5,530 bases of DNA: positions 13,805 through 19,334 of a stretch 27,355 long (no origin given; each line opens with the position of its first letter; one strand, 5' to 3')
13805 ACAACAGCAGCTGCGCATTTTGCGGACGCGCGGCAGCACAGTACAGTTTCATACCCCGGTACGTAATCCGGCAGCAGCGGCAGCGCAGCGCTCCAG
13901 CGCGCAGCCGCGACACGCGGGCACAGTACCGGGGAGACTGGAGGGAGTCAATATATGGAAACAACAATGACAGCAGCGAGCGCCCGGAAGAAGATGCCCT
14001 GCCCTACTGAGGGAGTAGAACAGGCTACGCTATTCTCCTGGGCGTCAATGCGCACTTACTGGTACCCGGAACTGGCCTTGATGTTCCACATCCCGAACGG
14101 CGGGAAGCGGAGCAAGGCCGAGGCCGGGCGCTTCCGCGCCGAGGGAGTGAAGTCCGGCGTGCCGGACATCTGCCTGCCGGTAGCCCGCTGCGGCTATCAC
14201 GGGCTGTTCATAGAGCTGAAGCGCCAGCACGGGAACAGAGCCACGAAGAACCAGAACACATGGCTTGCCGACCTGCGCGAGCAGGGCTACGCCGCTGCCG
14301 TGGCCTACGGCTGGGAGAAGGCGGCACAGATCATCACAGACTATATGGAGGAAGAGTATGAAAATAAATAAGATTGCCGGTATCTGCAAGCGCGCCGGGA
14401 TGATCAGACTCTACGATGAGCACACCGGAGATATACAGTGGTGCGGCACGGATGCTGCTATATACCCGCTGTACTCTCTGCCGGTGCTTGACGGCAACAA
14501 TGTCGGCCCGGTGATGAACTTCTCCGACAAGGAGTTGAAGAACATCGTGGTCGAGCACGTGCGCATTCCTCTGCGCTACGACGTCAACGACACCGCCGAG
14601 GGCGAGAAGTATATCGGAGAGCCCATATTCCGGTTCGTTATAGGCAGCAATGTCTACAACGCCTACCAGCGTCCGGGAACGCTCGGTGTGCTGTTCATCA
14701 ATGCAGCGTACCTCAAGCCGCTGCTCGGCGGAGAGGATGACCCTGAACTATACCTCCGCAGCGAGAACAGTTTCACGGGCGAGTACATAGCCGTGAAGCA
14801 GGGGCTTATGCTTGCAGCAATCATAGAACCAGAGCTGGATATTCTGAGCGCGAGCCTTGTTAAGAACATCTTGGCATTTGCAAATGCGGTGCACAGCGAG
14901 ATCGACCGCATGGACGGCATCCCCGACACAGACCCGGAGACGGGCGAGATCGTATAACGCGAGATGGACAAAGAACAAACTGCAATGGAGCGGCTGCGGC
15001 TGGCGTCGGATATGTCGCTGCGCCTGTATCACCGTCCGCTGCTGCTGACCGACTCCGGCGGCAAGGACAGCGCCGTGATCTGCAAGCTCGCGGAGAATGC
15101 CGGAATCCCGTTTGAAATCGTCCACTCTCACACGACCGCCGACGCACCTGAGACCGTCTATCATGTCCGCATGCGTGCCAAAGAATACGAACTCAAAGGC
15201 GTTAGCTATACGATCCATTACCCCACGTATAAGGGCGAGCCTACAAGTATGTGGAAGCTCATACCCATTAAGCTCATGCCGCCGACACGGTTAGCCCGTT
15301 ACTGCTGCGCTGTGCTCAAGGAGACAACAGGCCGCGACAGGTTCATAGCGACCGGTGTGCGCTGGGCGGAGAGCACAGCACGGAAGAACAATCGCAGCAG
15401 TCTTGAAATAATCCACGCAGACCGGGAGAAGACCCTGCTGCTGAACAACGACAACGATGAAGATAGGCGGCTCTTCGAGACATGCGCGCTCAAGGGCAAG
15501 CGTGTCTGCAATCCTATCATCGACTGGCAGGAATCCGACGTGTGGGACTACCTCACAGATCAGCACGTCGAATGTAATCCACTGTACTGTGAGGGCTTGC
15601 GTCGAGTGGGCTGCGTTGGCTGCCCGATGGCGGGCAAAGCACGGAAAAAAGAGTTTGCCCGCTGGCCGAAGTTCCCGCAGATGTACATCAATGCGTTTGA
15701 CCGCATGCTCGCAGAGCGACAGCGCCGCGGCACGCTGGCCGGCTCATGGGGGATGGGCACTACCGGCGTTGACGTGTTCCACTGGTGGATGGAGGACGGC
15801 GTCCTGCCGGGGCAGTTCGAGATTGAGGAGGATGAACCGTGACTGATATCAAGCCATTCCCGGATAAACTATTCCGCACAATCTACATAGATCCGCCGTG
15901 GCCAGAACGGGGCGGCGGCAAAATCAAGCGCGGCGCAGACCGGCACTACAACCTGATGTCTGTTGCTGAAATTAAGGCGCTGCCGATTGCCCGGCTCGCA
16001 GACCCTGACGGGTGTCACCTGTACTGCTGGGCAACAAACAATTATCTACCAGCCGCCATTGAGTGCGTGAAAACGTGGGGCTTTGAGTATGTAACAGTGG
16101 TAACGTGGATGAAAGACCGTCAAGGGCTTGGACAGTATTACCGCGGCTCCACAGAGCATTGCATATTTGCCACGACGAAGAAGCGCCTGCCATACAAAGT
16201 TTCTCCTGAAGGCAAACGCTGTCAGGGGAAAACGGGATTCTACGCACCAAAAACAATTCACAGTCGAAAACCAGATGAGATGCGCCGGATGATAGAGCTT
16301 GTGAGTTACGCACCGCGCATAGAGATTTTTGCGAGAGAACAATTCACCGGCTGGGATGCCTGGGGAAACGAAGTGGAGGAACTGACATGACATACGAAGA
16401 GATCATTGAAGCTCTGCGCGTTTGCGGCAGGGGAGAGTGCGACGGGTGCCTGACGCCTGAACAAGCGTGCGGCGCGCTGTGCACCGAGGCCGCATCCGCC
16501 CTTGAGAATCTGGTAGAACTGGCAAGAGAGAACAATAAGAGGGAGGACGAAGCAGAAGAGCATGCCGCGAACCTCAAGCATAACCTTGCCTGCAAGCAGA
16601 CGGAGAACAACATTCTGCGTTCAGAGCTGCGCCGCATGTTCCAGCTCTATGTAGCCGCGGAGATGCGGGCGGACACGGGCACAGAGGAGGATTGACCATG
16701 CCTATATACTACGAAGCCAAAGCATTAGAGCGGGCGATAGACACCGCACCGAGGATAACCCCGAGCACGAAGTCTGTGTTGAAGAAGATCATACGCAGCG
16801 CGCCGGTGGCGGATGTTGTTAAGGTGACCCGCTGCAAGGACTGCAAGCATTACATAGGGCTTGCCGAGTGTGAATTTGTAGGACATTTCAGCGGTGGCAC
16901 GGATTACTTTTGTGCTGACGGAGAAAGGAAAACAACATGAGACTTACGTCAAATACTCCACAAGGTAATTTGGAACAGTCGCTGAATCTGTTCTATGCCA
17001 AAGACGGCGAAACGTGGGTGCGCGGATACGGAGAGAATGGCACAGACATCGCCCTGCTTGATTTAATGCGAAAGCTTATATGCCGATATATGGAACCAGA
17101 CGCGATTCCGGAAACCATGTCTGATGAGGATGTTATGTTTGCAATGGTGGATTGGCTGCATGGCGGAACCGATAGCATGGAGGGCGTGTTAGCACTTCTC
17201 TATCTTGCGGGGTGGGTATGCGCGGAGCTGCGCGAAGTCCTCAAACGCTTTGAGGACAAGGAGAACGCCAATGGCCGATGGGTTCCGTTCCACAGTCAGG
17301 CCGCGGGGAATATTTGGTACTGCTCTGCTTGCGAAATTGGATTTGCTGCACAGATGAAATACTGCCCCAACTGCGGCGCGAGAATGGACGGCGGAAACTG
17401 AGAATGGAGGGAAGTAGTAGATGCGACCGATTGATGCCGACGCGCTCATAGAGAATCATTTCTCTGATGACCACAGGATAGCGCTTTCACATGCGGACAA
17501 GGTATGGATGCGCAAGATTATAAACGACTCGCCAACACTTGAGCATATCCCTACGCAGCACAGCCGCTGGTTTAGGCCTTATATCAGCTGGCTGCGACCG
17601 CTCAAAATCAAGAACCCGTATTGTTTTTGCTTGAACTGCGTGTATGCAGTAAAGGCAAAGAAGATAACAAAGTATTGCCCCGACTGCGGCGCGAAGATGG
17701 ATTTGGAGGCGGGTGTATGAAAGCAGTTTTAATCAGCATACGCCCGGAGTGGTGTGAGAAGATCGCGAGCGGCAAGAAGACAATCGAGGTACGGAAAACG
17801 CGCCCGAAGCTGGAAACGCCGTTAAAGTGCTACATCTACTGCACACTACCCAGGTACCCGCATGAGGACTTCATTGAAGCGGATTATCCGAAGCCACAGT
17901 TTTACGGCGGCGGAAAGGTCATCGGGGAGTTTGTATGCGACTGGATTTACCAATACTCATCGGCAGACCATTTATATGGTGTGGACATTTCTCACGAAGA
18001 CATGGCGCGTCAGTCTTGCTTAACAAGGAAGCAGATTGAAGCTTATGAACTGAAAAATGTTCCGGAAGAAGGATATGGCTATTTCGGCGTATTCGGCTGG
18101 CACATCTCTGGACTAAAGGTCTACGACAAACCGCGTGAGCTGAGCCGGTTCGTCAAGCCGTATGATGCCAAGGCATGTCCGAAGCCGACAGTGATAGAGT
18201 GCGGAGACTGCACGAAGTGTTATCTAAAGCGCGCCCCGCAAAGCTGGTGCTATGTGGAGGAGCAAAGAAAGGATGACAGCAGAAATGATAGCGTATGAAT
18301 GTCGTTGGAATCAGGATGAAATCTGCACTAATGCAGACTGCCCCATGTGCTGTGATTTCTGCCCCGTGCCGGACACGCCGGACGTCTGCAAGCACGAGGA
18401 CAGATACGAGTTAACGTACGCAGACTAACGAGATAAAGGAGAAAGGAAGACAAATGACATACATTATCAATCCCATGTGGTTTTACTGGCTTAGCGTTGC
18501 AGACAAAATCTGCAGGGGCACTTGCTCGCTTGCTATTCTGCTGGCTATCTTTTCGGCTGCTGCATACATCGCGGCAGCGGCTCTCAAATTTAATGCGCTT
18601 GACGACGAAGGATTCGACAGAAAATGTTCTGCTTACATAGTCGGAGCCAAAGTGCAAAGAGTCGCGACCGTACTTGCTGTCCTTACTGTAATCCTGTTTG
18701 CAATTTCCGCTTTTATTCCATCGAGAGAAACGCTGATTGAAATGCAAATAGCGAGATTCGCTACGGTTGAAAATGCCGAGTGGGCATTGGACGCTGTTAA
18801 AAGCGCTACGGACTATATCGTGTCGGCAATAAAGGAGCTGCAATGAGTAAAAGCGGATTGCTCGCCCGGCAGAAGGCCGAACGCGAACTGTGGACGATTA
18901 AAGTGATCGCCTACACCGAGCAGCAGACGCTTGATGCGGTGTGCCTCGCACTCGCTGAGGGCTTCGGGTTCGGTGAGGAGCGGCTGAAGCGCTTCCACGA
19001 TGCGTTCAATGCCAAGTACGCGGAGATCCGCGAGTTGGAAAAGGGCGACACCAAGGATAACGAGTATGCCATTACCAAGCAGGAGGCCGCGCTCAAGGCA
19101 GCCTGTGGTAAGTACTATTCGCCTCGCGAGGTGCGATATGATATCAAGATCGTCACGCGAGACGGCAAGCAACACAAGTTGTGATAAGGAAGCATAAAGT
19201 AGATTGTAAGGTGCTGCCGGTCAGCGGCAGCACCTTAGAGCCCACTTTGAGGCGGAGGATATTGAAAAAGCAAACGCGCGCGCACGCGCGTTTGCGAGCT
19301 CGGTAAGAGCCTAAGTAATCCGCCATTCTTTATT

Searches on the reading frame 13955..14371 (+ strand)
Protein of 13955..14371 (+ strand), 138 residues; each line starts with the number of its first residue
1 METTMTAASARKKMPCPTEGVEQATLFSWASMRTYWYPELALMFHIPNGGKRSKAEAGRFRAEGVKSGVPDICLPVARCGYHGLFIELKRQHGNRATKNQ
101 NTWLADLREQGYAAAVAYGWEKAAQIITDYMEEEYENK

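Call 34: search_protein_families(library=phrogs, proteins=[window:13955-14371:+], max_evalue=0.001)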
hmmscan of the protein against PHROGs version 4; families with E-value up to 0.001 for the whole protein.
window:13955-14371:+ (138 aa): 4 families
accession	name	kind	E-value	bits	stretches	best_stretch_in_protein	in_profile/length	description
phrog_824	-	unknown function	2.2e-52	179.5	1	6-137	49-181/265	-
phrog_2363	-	unknown function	1.8e-25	90.7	1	19-132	61-172/192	-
phrog_5702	-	DNA, RNA and nucleotide metabolism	5.2e-16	59.4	1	63-131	1-67/70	Holliday junction resolvase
phrog_93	-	DNA, RNA and nucleotide metabolism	5.3e-06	26.4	1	54-132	378-443/613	endonuclease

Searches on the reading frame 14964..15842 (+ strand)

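Call 34: search_protein_families(library=phrogs, proteins=[window:14964-15842:+], max_evalue=0.001)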
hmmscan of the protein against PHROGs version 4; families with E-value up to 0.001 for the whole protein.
window:14964-15842:+ (292 aa): 2 families
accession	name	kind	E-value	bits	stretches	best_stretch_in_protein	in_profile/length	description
phrog_424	-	moron, auxiliary metabolic gene and host takeover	7.4e-38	131.7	1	10-255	147-368/460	phosphoadenosine phosphosulfate reductase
phrog_2302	-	moron, auxiliary metabolic gene and host takeover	2e-14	54.3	1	123-208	159-224/381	phosphoadenosine phosphosulfate reductase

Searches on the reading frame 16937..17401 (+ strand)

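Call 35: search_protein_families(library=phrogs, proteins=[window:16937-17401:+], max_evalue=0.001)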
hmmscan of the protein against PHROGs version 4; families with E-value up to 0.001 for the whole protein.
window:16937-17401:+ (154 aa): 2 families
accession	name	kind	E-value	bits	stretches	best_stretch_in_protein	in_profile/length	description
phrog_22543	-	unknown function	0.00013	23.3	1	105-152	48-99/105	-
phrog_10714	-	unknown function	0.00047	21.4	1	121-152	65-101/109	-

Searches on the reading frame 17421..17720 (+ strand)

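Call 35: search_protein_families(library=phrogs, proteins=[window:17421-17720:+], max_evalue=0.001)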
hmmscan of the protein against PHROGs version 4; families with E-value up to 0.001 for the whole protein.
window:17421-17720:+ (99 aa): 1 family
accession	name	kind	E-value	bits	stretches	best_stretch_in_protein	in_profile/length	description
phrog_10714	-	unknown function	0.00052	21.2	0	67-97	73-103/109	-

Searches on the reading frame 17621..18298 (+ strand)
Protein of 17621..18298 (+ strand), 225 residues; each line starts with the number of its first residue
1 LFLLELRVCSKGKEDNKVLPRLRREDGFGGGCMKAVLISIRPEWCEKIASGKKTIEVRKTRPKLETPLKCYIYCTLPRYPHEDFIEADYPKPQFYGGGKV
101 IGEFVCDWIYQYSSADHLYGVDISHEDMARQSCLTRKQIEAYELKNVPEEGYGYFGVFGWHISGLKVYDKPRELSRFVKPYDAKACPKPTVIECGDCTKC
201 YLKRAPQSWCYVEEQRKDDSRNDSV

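Call 35: search_protein_families(library=phrogs, proteins=[window:17621-18298:+], max_evalue=0.001)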
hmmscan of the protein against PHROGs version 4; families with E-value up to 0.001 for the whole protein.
window:17621-18298:+ (225 aa): 2 families
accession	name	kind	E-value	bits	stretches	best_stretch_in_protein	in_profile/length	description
phrog_3136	-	unknown function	9.9e-29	101.1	1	33-216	2-129/134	-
phrog_11553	-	unknown function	9.4e-05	22.8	1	32-77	134-180/278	-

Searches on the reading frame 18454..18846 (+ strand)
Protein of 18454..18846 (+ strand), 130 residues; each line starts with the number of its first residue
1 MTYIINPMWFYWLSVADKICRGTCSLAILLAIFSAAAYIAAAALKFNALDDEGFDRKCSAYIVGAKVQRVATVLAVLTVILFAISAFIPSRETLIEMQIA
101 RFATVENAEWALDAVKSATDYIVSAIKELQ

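Call 35: search_protein_families(library=phrogs, proteins=[window:18454-18846:+], max_evalue=0.001)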
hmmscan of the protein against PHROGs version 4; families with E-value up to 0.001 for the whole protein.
window:18454-18846:+ (130 aa): 1 family
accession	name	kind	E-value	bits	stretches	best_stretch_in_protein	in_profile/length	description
phrog_3878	-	unknown function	3.4e-05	25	1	5-117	2-104/129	-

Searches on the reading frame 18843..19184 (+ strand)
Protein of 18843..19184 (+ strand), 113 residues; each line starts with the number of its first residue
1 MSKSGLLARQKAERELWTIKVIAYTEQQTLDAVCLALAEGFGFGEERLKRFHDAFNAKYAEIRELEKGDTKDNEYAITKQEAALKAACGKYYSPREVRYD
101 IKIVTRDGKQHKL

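Call 35: search_protein_families(library=phrogs, proteins=[window:18843-19184:+], max_evalue=0.001)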
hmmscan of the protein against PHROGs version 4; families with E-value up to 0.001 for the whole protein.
window:18843-19184:+ (113 aa): 1 family
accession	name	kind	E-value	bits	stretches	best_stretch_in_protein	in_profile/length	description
phrog_17690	-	unknown function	3.8e-05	24.6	1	20-65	56-102/127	-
